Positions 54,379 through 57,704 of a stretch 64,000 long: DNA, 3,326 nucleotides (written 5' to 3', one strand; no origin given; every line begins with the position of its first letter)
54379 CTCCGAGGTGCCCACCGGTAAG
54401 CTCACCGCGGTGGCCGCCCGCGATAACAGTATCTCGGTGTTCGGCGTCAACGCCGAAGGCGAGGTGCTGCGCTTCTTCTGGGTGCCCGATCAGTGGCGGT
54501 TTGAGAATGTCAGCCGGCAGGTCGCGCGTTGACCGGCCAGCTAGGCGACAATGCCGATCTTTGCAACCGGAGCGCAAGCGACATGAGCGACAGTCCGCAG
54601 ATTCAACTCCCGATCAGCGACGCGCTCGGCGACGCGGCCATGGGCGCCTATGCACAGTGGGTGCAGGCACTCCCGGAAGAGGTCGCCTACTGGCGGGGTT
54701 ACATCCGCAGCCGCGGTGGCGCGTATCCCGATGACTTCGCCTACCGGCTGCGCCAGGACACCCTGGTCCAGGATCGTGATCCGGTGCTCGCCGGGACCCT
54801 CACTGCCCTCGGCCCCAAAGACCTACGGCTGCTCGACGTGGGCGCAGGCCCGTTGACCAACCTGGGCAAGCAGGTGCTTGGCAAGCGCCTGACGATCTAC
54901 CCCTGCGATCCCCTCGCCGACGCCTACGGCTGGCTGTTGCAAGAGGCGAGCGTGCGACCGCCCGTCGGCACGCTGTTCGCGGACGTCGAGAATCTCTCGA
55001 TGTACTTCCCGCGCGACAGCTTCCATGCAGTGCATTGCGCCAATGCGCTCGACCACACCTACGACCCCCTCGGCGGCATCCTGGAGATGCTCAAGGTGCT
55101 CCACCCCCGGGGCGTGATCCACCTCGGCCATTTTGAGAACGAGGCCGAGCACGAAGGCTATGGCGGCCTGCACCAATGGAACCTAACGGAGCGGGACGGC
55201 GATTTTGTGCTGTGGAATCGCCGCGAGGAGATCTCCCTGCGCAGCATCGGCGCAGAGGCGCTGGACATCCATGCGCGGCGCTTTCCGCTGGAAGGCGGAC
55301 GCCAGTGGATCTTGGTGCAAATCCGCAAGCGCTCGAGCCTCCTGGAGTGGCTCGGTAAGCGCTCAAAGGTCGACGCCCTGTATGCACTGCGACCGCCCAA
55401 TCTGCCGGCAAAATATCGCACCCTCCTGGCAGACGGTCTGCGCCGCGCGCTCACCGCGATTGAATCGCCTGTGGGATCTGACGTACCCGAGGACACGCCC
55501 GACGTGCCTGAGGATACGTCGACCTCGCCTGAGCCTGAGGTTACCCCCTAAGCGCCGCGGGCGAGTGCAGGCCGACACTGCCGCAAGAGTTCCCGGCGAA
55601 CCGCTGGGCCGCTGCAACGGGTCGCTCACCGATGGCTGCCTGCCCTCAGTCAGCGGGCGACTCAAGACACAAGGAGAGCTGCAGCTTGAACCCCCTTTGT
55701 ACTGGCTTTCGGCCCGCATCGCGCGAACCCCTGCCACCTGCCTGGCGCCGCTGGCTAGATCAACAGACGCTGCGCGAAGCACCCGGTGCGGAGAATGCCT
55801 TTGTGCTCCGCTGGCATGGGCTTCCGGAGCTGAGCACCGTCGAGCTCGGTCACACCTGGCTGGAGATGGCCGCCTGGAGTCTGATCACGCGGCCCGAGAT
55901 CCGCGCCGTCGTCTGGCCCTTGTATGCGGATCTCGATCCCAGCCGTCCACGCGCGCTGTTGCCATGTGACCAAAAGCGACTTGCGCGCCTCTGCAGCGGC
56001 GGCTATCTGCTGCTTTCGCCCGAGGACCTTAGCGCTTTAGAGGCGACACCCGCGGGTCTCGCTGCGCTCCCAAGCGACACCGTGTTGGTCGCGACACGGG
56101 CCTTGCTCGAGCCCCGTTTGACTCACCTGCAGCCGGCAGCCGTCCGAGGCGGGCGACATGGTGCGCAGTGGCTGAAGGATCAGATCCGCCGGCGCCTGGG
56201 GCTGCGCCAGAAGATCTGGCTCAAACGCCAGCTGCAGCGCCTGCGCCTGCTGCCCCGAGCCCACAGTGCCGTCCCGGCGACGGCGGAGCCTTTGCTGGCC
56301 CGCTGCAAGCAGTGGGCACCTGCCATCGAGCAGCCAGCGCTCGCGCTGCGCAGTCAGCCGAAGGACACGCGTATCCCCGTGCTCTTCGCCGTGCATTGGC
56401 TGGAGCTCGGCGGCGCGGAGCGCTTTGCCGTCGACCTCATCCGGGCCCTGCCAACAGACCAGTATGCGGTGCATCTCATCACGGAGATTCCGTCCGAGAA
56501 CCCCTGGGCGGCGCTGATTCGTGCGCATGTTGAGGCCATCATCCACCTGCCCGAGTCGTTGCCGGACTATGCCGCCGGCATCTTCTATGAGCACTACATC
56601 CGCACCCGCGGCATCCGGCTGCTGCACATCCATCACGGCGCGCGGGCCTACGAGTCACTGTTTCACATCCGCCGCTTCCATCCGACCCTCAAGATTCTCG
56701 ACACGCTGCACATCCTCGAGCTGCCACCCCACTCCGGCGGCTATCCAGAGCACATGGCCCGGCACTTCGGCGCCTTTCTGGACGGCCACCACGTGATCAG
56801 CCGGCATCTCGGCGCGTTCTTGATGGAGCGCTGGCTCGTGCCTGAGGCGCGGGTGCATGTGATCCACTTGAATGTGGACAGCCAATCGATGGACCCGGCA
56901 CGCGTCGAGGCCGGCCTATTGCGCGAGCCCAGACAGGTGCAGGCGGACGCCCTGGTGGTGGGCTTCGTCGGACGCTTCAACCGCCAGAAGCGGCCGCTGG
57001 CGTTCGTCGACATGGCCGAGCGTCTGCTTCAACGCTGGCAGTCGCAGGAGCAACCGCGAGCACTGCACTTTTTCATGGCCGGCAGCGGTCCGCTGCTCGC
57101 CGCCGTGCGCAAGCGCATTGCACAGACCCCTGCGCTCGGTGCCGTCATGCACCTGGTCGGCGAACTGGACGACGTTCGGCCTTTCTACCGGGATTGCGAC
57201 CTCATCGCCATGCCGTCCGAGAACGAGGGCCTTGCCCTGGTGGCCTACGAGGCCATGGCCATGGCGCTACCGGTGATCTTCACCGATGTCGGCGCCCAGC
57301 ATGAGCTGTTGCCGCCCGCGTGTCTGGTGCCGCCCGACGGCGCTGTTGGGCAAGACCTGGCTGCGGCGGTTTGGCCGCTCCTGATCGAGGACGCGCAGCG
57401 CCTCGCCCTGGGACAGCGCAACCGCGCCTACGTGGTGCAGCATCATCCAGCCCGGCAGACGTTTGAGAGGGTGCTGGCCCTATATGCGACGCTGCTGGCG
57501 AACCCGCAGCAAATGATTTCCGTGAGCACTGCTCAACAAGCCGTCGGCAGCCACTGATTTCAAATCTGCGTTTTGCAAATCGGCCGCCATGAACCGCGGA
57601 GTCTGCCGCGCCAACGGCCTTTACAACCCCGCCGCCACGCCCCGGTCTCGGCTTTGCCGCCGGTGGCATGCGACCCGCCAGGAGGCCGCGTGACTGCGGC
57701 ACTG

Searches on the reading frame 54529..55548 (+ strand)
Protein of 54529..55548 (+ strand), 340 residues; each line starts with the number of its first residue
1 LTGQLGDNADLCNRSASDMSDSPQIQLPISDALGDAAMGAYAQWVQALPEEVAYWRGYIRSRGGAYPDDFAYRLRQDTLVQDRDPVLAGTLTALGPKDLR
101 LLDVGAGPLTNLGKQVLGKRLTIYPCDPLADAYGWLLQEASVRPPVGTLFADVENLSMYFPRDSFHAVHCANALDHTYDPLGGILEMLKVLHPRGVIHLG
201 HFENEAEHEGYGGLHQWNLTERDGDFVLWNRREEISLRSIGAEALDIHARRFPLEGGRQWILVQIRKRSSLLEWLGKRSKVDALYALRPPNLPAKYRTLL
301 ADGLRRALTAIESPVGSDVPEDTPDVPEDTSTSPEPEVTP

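Call 6: search_protein_families(library=pfam, proteins=[window:54529-55548:+], max_evalue=0.1)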
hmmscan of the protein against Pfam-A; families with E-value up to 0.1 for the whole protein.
window:54529-55548:+ (340 aa): 5 families
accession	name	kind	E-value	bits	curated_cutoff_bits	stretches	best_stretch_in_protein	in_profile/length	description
PF08241.18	Methyltransf_11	-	2.8e-05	25.1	21.2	1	102-197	1-93/95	Methyltransferase domain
PF13847.12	Methyltransf_31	-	0.002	18.3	27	1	151-207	61-117/145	Methyltransferase domain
PF13649.12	Methyltransf_25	-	0.0072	17.4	27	1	102-195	2-97/97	Methyltransferase domain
PF13489.12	Methyltransf_23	-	0.016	15.4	27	1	91-204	13-121/164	Methyltransferase domain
PF08242.18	Methyltransf_12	-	0.018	16.2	30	1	102-197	1-98/98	Methyltransferase domain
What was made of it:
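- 54529..55551 (+): Class I methyltransferase gene directly downstream. The longest ORF overlaps the protease stop codon by 4 nt. The same neighbour and the same overlap occur in the relative. Pfam Methyltransf_11 (call 6).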

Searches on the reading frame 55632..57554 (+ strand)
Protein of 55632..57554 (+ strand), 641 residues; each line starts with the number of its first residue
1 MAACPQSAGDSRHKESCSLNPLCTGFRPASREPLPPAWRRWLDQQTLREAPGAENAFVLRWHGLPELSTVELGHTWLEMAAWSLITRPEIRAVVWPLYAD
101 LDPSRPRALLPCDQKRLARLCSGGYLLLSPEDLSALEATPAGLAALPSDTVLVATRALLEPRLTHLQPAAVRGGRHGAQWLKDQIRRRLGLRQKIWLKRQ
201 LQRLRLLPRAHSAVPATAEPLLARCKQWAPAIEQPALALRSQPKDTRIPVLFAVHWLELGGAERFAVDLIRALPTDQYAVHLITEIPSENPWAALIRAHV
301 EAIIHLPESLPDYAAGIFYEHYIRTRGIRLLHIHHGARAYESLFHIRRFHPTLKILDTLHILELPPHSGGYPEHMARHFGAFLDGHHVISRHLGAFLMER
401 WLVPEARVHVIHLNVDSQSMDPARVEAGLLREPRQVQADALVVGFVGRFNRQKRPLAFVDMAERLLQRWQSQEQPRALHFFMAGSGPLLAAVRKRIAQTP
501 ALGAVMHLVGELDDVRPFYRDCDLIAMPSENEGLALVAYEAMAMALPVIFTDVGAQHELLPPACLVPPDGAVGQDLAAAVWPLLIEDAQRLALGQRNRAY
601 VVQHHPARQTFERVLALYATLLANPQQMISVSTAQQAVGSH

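Call 6: search_protein_families(library=pfam, proteins=[window:55632-57554:+], max_evalue=0.1)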
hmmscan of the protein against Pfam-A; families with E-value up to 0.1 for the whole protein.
window:55632-57554:+ (641 aa): 5 families
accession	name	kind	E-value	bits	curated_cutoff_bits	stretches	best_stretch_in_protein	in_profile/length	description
PF13692.12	Glyco_trans_1_4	-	8.3e-22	78.4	27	1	442-581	3-137/142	Glycosyl transferases group 1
PF00534.26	Glycos_transf_1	-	4.2e-17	62.7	26.4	1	436-560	11-131/172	Glycosyl transferases group 1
PF13439.12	Glyco_transf_4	-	1.6e-09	38.4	28.5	1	260-417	2-168/170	Glycosyltransferase Family 4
PF20706.3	GT4-conflict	-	1.4e-06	28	26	1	425-551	177-311/385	Family 4 Glycosyltransferase in conflict systems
PF13524.12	Glyco_trans_1_2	-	0.055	13.9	25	0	517-615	42-143/144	Glycosyl transferase-like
